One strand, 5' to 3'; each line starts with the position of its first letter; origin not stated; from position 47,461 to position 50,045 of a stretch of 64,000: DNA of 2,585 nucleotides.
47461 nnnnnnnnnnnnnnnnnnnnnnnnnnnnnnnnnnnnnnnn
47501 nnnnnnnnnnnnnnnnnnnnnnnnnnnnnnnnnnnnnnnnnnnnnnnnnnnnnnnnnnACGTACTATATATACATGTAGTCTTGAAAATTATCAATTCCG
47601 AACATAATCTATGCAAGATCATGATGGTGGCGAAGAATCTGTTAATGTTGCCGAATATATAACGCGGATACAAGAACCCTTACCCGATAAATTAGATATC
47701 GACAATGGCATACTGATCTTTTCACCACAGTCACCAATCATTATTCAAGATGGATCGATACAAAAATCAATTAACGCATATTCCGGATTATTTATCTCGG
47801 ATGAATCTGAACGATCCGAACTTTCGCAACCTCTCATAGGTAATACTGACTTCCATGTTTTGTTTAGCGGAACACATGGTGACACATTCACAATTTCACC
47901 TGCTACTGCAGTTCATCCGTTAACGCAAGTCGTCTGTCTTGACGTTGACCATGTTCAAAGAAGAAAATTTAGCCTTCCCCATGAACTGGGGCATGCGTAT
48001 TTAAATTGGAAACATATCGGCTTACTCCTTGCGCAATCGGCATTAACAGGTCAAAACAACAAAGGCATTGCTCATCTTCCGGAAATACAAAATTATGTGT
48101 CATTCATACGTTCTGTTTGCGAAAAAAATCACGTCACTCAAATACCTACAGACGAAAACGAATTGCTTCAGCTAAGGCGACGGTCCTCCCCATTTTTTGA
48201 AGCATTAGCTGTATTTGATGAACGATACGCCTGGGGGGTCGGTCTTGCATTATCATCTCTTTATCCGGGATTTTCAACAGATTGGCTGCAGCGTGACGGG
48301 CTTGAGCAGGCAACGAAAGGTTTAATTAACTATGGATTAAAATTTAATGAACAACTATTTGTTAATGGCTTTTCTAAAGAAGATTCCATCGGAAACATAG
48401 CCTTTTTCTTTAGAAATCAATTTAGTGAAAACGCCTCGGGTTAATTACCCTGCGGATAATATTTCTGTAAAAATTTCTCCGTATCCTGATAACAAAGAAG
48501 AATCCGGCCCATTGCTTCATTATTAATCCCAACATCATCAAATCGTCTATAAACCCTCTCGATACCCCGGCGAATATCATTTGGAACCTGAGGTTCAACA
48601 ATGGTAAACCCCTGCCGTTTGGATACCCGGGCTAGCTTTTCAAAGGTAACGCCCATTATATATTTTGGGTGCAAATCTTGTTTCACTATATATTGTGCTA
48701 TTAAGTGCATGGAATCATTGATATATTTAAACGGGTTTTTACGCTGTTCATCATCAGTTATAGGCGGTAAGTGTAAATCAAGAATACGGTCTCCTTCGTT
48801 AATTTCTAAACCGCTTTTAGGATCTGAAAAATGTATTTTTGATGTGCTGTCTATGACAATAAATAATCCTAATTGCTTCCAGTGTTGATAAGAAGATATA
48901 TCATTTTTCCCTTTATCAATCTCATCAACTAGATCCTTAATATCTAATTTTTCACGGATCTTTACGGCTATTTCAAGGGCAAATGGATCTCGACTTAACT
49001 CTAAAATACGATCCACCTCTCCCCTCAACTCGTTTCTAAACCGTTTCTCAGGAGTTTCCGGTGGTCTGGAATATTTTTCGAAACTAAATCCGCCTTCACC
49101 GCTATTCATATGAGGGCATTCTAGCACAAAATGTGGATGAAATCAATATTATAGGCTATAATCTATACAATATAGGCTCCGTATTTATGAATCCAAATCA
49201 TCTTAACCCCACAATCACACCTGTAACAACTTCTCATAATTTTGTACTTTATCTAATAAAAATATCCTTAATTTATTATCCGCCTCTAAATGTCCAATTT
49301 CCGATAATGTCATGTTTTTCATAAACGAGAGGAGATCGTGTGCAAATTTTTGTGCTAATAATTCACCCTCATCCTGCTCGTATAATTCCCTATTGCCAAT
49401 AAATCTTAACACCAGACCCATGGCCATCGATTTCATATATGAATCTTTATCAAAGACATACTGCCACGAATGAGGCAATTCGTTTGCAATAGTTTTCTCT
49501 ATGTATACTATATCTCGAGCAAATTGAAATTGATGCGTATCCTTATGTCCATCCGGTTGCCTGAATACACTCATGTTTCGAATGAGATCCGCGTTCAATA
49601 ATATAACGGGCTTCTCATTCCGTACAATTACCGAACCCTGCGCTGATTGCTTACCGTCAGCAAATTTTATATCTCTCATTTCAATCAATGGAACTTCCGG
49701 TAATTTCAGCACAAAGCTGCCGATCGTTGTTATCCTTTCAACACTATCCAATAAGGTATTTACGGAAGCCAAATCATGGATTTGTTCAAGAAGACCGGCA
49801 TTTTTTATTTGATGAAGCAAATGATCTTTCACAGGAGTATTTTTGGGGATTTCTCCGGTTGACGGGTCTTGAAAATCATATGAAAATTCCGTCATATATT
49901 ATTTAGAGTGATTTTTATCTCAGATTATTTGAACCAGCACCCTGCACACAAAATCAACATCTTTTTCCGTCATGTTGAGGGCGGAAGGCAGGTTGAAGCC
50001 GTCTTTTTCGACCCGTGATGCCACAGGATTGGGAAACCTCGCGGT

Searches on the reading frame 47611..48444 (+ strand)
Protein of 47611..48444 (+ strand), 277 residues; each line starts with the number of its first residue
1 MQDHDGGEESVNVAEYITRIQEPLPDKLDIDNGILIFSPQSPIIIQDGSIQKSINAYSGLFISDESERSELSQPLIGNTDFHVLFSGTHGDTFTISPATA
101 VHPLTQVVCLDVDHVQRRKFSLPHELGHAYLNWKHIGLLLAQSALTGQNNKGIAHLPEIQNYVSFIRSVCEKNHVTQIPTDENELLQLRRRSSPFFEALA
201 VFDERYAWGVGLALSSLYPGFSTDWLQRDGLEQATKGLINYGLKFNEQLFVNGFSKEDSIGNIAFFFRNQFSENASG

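Call 4: search_protein_families(library=pfam, proteins=[window:47611-48444:+], max_evalue=0.01)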
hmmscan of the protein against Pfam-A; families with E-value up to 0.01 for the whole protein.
window:47611-48444:+ (277 aa): 0 families

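Call 26: search_protein_families(library=ncbifam, proteins=[window:47611-48444:+], max_evalue=0.01)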
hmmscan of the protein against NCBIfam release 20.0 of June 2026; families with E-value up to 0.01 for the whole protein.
window:47611-48444:+ (277 aa): 0 families

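Call 49: search_protein_families(library=pfam, proteins=[window:47611-48444:+], max_evalue=10)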
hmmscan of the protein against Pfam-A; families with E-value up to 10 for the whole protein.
window:47611-48444:+ (277 aa): 2 families
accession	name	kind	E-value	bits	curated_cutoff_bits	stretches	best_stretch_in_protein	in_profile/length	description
PF06114.19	Peptidase_M78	-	0.018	15.2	22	1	104-133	27-57/123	IrrE N-terminal-like domain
PF17797.7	RL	-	0.039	14.3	22.8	1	226-267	5-45/71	RL domain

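Call 65: search_solved_structures(query=window:47611-48444:+, max_evalue=10)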
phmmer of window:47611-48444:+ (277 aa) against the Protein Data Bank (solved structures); distinct sequences matched with E-value up to 10: 1.
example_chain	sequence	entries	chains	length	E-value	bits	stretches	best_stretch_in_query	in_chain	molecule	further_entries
5xxb_B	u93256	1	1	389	1.6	11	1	144-173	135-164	Ribosomal protein uL3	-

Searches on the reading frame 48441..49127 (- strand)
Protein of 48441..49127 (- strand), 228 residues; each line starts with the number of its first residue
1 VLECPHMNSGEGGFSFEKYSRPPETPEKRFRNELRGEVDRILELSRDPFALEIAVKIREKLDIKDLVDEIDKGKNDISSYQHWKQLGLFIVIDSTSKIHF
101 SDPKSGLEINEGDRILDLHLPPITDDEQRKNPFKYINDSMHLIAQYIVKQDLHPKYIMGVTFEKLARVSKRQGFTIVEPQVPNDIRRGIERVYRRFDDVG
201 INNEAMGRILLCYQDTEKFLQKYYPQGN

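Call 4: search_protein_families(library=pfam, proteins=[window:48441-49127:-], max_evalue=0.01)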
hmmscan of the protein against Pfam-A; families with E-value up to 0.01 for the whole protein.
window:48441-49127:- (228 aa): 2 families
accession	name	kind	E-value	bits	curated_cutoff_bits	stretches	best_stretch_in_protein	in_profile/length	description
PF22790.2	YkoP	-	0.0014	18.3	27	0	106-195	49-146/183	YkoP domain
PF07088.17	GvpD_P-loop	-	0.0063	16.9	24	0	40-73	67-105/189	GvpD gas vesicle protein, P-loop domain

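Call 26: search_protein_families(library=ncbifam, proteins=[window:48441-49127:-], max_evalue=0.01)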
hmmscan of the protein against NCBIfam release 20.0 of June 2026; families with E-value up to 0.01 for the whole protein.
window:48441-49127:- (228 aa): 0 families

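Call 49: search_protein_families(library=pfam, proteins=[window:48441-49127:-], max_evalue=10)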
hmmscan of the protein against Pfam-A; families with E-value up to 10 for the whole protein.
window:48441-49127:- (228 aa): 2 families
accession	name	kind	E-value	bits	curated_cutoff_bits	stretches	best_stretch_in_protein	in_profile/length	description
PF22790.2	YkoP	-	0.0014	18.3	27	1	106-195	49-146/183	YkoP domain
PF07088.17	GvpD_P-loop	-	0.0063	16.9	24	1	40-73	67-105/189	GvpD gas vesicle protein, P-loop domain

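Call 64: search_solved_structures(query=window:48441-49127:-, max_evalue=10)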
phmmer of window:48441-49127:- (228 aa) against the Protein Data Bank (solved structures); distinct sequences matched with E-value up to 10: 4.
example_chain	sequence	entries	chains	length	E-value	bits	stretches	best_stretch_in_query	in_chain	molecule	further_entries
8wpt_A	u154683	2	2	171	0.37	13.5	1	149-220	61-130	Truncated ferritin | Truncated mutant of ferritin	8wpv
8w6m_A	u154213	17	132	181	0.4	13.4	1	149-220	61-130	Ferritin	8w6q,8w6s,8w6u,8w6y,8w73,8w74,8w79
8w7u_A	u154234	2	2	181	0.41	13.4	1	149-220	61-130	Ferritin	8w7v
2l69_A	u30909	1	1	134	0.66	12.7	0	162-196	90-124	Rossmann 2x3 fold protein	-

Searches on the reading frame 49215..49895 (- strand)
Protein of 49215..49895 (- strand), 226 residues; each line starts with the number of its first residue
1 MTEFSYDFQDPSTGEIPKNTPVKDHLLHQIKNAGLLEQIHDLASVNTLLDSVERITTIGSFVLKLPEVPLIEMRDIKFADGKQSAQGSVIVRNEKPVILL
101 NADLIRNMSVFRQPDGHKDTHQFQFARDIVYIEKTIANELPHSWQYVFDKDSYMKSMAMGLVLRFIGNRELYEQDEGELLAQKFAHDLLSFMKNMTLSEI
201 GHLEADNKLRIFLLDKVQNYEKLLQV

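Call 4: search_protein_families(library=pfam, proteins=[window:49215-49895:-], max_evalue=0.01)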
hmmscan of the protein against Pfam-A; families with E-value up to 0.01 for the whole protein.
window:49215-49895:- (226 aa): 0 families

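Call 26: search_protein_families(library=ncbifam, proteins=[window:49215-49895:-], max_evalue=0.01)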
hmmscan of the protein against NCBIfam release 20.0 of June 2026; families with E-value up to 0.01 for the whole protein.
window:49215-49895:- (226 aa): 0 families

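Call 49: search_protein_families(library=pfam, proteins=[window:49215-49895:-], max_evalue=10)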
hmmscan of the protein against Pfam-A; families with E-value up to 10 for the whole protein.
window:49215-49895:- (226 aa): 0 families

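Call 63: search_solved_structures(query=window:49215-49895:-, max_evalue=10)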
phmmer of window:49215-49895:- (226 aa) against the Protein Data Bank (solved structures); distinct sequences matched with E-value up to 10: 4.
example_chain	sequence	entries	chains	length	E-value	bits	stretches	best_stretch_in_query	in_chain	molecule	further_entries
1ay4_A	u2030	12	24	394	0.45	13.7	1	46-116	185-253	AROMATIC AMINO ACID AMINOTRANSFERASE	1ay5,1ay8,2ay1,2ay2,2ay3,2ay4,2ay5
8yj5_A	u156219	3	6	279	0.93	12.7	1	116-177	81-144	Iron ABC transporter substrate-binding lipoprotein MtsA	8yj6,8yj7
8yj8_A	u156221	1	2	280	0.93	12.7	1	116-177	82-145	Iron ABC transporter substrate-binding lipoprotein MtsA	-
3hh8_A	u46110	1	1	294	0.99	12.6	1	116-177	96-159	Metal ABC transporter substrate-binding lipoprotein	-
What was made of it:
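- Tried and rejected: PDB sequence searches of the three hypothetical ORFs at 47611-49895 gave only chance hits (calls 63-65).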
